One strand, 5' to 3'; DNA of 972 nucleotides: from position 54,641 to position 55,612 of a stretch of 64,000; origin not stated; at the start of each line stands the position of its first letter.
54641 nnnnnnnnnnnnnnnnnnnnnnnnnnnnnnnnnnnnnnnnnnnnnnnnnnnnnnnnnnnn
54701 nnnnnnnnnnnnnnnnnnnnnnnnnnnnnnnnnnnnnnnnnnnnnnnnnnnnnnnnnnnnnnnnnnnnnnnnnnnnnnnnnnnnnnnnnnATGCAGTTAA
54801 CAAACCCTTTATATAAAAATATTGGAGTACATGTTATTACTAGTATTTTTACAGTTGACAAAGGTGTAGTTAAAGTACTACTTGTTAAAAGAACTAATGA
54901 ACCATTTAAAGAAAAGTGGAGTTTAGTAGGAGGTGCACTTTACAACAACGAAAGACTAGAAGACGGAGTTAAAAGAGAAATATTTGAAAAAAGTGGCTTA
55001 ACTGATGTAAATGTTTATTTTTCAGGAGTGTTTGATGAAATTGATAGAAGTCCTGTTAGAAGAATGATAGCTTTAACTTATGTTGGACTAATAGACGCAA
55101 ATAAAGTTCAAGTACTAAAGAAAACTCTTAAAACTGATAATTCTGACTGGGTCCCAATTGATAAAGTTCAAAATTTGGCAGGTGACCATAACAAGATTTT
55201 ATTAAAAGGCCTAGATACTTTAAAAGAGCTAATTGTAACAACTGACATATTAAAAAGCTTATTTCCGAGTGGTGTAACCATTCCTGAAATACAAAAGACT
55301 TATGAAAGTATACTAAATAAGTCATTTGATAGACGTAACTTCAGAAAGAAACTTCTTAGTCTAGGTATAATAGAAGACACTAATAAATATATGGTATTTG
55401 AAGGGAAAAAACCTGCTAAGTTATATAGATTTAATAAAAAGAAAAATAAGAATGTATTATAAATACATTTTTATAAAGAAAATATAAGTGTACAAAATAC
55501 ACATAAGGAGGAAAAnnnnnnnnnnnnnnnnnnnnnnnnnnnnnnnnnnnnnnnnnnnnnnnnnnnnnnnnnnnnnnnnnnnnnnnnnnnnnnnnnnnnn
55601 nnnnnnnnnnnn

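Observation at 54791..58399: NrtR-like Nudix regulator followed by a tightly coupled five-gene operon: HAD nucleotidase, three unknown proteins, PGM-family phosphatase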

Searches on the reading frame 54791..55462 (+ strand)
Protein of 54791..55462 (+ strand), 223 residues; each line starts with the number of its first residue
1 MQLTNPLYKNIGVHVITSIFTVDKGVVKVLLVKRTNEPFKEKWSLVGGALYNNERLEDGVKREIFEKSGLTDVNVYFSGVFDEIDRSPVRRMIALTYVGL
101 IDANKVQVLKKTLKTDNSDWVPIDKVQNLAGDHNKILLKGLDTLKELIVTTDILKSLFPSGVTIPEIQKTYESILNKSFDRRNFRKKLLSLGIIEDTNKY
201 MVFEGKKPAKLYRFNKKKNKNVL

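Call 3: search_protein_families(library=pfam, proteins=[window:54791-55462:+], max_evalue=0.1)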
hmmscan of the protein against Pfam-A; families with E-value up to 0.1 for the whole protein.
window:54791-55462:+ (223 aa): 3 families
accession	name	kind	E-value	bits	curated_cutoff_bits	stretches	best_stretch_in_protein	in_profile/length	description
PF21906.2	NrtR_WHD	-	7.1e-18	65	27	1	157-214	4-61/61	NrtR DNA-binding winged helix domain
PF00293.34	NUDIX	-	3.6e-12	46.9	21.1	1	27-135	15-129/134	NUDIX domain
PF19368.5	AraR_C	-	1e-08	35.7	23.8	1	157-217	8-69/82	AraR C-terminal winged HTH domain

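Call 4: search_protein_families(library=phrogs, proteins=[window:54791-55462:+], max_evalue=0.1)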
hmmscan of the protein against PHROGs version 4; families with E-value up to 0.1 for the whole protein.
window:54791-55462:+ (223 aa): 3 families
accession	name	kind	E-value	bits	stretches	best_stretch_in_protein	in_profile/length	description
phrog_1198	-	other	2.9e-17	64.2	1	28-218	50-250/253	MutT/NUDIX hydrolase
phrog_10313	-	other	0.00018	22.3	1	19-135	18-131/159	nudix hydrolase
phrog_19657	-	other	0.011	16.7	1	36-86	54-104/176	nudix hydrolase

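Call 5: search_protein_families(library=padloc, proteins=[window:54791-55462:+], max_evalue=0.1)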
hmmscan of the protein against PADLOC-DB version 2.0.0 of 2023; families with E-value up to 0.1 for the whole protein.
window:54791-55462:+ (223 aa): 1 family
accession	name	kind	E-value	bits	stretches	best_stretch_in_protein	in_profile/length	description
PDLC04899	PDC-S07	-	4.1e-05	21.2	1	14-128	8-114/135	-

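Call 24: search_protein_families(library=ncbifam, proteins=[window:54791-55462:+], max_evalue=0.1)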
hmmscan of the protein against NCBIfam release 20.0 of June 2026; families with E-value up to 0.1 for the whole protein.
window:54791-55462:+ (223 aa): 15 families
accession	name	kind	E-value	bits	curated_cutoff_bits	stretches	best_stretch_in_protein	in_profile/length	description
NF050029.2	TransRepNtr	equivalog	1.5e-35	122.9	400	1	14-217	23-228/245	ADPR responsive transcriptional repressor NtrR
NF003788.0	PRK05379.1-5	equivalog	4.6e-08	32.7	354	1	19-129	218-332/351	bifunctional nicotinamide-nucleotide adenylyltransferase/Nudix hydroxylase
NF003787.0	PRK05379.1-4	equivalog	4.9e-08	32.3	449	1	20-128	209-326/346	bifunctional nicotinamide-nucleotide adenylyltransferase/Nudix hydroxylase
NF003786.0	PRK05379.1-2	equivalog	1.4e-06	27.8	397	1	20-137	219-348/354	bifunctional nicotinamide-nucleotide adenylyltransferase/Nudix hydroxylase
NF003785.0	PRK05379.1-1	equivalog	6.6e-05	22.2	418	1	21-117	205-308/347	bifunctional nicotinamide-nucleotide adenylyltransferase/Nudix hydroxylase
NF003790.0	PRK05379.2-2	equivalog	8.1e-05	21.9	403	1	22-125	223-331/354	bifunctional nicotinamide mononucleotide adenylyltransferase/ADP-ribose pyrophosphatase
NF003791.0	PRK05379.2-3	equivalog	0.00065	19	409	1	21-123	209-315/340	bifunctional nicotinamide-nucleotide adenylyltransferase/Nudix hydroxylase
NF011963.0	PRK15434.1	subfamily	0.0026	17.5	146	1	19-69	21-71/159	GDP-mannose mannosyl hydrolase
NF006961.0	PRK09438.1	equivalog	0.0051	16.3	103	1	13-71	9-62/151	dihydroneopterin triphosphate diphosphatase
NF012016.0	PRK15472.1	equivalog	0.0061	16.3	95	1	37-69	27-59/141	nucleoside triphosphatase NudI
TIGR00586.1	mutt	equivalog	0.0069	16.4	97.9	1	28-127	18-112/129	8-oxo-dGTP diphosphatase MutT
NF001299.0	PRK00241.1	equivalog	0.0098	15.4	158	1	19-79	139-197/263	NAD(+) diphosphatase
NF006530.0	PRK08999.1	equivalog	0.013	14.6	245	1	13-71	6-63/315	Nudix family hydrolase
NF008044.0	PRK10776.1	equivalog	0.041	13.8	148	1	33-97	22-84/130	8-oxo-dGTP diphosphatase MutT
NF001937.0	PRK00714.1-4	equivalog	0.085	12.5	139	0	28-76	21-66/161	RNA pyrophosphohydrolase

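Call 55: search_solved_structures(query=window:54791-55462:+, max_evalue=0.001, show_alignments=3)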
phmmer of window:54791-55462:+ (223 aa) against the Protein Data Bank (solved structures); distinct sequences matched with E-value up to 0.001: 11.
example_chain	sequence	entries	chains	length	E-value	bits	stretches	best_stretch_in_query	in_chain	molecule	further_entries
5bs6_A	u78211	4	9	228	1.5e-32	116.4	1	11-218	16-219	transcriptional regulator AraR | transcriptional factor AraR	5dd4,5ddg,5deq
3gz5_A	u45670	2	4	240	4e-12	49.6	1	17-213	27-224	MutT/nudix family protein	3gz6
2fml_A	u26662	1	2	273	9.1e-12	48.5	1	12-102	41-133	MutT/nudix family protein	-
3i9x_A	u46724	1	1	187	1.6e-06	31.3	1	25-146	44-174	mutT/nudix family protein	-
7q91_A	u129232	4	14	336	1.9e-06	31.1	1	129-216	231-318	NADQ transcription factor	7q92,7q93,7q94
3gz8_A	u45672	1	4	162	2.8e-05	27.3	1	17-141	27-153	MutT/nudix family protein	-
2yyh_A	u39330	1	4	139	3.4e-05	27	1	29-139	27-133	8-OXO-dGTPase domain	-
3exq_A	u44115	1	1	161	3.7e-05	26.9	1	12-125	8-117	NUDIX family hydrolase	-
3grn_A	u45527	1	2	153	5.5e-05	26.3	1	22-126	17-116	MutT related protein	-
3cng_A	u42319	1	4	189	0.00025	24.1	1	27-69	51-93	NUDIX hydrolase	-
3id9_A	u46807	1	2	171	0.00065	22.8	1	16-95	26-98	MutT/NUDIX family protein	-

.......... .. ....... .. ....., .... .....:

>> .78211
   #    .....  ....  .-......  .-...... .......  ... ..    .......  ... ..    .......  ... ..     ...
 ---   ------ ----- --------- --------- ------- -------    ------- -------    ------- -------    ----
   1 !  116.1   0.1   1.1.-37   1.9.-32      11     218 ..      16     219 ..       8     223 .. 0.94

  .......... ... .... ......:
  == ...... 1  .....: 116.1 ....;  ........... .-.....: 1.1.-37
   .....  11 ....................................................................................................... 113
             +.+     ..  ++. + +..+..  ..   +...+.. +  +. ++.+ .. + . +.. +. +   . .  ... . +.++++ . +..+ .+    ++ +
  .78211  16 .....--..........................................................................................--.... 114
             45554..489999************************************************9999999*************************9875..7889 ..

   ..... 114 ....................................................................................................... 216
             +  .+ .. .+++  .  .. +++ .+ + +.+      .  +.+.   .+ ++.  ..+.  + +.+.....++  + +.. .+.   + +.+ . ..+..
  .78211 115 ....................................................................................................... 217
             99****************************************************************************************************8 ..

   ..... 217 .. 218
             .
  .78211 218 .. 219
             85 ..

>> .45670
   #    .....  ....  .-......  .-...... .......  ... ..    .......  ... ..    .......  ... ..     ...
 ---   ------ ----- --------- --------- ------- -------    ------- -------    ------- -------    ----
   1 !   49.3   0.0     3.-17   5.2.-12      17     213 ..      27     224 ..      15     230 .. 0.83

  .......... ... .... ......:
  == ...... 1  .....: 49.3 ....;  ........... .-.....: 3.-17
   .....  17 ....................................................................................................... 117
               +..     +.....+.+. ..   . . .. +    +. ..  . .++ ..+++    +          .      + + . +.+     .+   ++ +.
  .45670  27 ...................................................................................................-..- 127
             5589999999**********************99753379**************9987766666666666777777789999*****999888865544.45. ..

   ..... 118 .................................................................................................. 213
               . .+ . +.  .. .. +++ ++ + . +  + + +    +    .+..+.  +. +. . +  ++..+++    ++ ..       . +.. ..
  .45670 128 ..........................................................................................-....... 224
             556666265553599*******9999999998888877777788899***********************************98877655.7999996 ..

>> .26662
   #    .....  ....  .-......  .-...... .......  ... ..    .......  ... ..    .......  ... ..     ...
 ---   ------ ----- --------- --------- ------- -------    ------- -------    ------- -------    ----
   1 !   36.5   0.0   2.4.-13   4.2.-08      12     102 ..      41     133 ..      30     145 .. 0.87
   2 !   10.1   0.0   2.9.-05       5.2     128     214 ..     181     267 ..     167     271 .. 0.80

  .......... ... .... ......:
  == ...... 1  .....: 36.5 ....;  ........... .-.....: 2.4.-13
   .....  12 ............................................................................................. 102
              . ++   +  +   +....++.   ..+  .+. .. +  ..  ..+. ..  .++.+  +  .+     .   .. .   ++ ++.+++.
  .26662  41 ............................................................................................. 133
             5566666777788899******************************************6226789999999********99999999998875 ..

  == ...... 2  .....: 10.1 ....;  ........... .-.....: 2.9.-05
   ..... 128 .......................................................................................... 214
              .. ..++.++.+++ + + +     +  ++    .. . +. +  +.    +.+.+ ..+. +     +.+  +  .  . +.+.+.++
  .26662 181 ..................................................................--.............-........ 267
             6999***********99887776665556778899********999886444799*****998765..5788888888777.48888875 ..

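Call 83: search_dna_similar(query=window:54791-55462:+, collection=phages, mode=protein, max_evalue=0.00001, max_rows=15)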
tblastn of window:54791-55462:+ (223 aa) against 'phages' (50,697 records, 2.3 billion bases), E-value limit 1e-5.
Records with a match: 9; places in all: 9; records where one place covers at least 80% of the query: 9.
Best place of each record, by identity: <60% 9.
By first word of the organism name: Bacteriophage 4; Acinetobacter 2; Bacillus 2; uncultured 1.
By host as written in the record: - 7; Bacillus megaterium str. ATCC 43725 2.
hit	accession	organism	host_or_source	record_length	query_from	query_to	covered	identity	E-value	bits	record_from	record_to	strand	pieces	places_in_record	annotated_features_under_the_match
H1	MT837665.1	Bacteriophage sp.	human fecal samples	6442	4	217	96%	34.9%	2e-28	117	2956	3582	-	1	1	record has no annotation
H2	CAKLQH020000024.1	Acinetobacter phage MD-2021a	not known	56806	18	214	88%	34.3%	6e-25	107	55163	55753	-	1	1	bifunctional nicotinamide mononucleotide ...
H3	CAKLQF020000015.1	Acinetobacter phage MD-2021a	not known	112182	18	214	88%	34.3%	6e-25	107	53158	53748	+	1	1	bifunctional nicotinamide mononucleotide ...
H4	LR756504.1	uncultured phage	metagenomic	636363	34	223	85%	33.7%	2e-27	114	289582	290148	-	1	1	record has no annotation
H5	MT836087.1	Bacteriophage sp.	human fecal samples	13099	8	213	92%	29.7%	8e-16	81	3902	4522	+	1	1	record has no annotation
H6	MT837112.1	Bacteriophage sp.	human fecal samples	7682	4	213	94%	26.3%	1e-12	72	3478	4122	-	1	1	record has no annotation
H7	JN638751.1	Bacillus phage G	Bacillus megaterium str. ATCC 43725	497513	34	217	83%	29.5%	2e-18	89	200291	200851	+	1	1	273: gp273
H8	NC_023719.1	Bacillus phage G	Bacillus megaterium str. ATCC 43725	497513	34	217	83%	29.5%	2e-18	89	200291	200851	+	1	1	273: MutT/NUDIX hydrolase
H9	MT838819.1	Bacteriophage sp.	human fecal samples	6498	34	213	81%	24.9%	2e-7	57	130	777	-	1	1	record has no annotation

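Call 84: search_dna_similar(query=window:54791-55462:+, collection=plasmids, mode=protein, max_evalue=0.00001, max_rows=15)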
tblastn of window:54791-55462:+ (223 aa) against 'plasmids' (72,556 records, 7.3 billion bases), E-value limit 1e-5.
Records with a match: 148; places in all: 150; records where one place covers at least 80% of the query: 99.
Best place of each record, by identity: <60% 148.
By first word of the organism name: Rhizobium 57; Azospirillum 11; Variovorax 6; Streptomyces 5; Mesorhizobium 5; Acinetobacter 4; Vibrio 4; Chondrinema 3; Novosphingobium 3; Agrobacterium 3; and 37 more.
By predicted mobility (MOB-suite, as given by PLSDB): non-mobilizable 105; conjugative 30; mobilizable 13.
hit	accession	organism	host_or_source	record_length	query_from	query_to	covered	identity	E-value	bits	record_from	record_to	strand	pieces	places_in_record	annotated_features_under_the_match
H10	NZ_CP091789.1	Prevotella sp. E2-28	Ovis aries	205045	8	215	93%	37.0%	6e-32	129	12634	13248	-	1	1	NUDIX domain-containing protein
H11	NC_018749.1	Emticicia oligotrophica DSM 17448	warm spring water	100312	6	218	96%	35.3%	2e-26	113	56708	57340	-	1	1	NUDIX domain-containing protein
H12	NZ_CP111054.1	Chondrinema litorale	Seaweed,red alga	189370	9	218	94%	35.7%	1e-26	114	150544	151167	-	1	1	NUDIX domain-containing protein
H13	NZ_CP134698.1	Pontibacter sp. G13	single cell,seawater, biofilm of coral ...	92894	13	216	91%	35.3%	1e-25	110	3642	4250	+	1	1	NUDIX domain-containing protein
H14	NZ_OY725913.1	Bacteroides finegoldii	-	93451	4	217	96%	33.2%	1e-28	119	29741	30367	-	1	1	NUDIX domain-containing protein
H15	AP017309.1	Leptolyngbya sp. NIES-3755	-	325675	8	220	96%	33.0%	2e-25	110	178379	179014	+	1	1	NUDIX hydrolase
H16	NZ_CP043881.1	Leptospira interrogans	Homo sapiens,cell culture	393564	8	218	95%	33.2%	2e-29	122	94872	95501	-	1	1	NUDIX domain-containing protein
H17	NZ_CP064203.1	Acinetobacter baumannii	Homo sapiens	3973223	15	214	90%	34.8%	8e-24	105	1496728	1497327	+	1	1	none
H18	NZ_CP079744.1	Acinetobacter baumannii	Homo sapiens,human reacheal aspirate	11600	15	214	90%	34.8%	9e-24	105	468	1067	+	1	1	NUDIX domain-containing protein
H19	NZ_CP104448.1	Acinetobacter baumannii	Homo sapiens,sputum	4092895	18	214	88%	34.3%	1e-23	105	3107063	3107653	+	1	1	none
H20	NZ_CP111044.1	Chondrinema litorale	Seaweed,red alga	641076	8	218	95%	31.8%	2e-22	101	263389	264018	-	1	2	NUDIX domain-containing protein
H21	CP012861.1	Persicobacter sp. JZB09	cell culture,soil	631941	9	220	95%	31.6%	3e-22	101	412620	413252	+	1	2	record has no annotation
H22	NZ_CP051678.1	Spirosoma rhododendri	cell culture,Flower of Rhododendron ...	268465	19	223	92%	30.7%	7e-21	97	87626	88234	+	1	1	NUDIX domain-containing protein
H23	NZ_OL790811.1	Proteus mirabilis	-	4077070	15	216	91%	30.9%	7e-16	83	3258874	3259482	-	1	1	none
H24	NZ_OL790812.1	Proteus mirabilis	-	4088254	15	216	91%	30.9%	7e-16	83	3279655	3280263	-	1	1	none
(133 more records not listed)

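Call 85: get_annotated_region(hit=H1, flank=4000)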
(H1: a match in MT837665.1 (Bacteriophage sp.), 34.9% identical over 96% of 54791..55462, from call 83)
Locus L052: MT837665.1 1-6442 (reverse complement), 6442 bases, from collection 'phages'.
description: UNVERIFIED: Bacteriophage sp. clone scaffold_5415 genomic sequence.
organism: Bacteriophage sp. (NCBI taxid 38018)
taxonomy: Viruses
host: -; source: human fecal samples; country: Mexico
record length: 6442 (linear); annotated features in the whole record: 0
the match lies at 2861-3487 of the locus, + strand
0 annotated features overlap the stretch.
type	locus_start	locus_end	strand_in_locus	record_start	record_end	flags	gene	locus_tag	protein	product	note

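Call 87: get_annotated_region(hit=H23, flank=4000)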
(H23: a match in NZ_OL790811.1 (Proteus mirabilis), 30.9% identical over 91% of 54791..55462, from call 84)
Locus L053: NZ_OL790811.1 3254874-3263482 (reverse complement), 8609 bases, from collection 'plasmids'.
description: Proteus mirabilis strain H63 plasmid unnamed, complete sequence
organism: Proteus mirabilis (NCBI taxid 584)
taxonomy: Bacteria; Pseudomonadota; Gammaproteobacteria; Enterobacterales; Morganellaceae; Proteus; Proteus mirabilis
host: -; source: -; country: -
typing (MOB-suite, as given by PLSDB): mobilizable; relaxase MOBP
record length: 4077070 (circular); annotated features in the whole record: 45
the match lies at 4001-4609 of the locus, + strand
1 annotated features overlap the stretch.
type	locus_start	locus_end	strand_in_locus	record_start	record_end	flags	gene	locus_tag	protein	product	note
predicted_resistance_gene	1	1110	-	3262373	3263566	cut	tet(J)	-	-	tetracycline efflux MFS transporter Tet(J)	predicted by amrfinderplus; class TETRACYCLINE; identity 99.75%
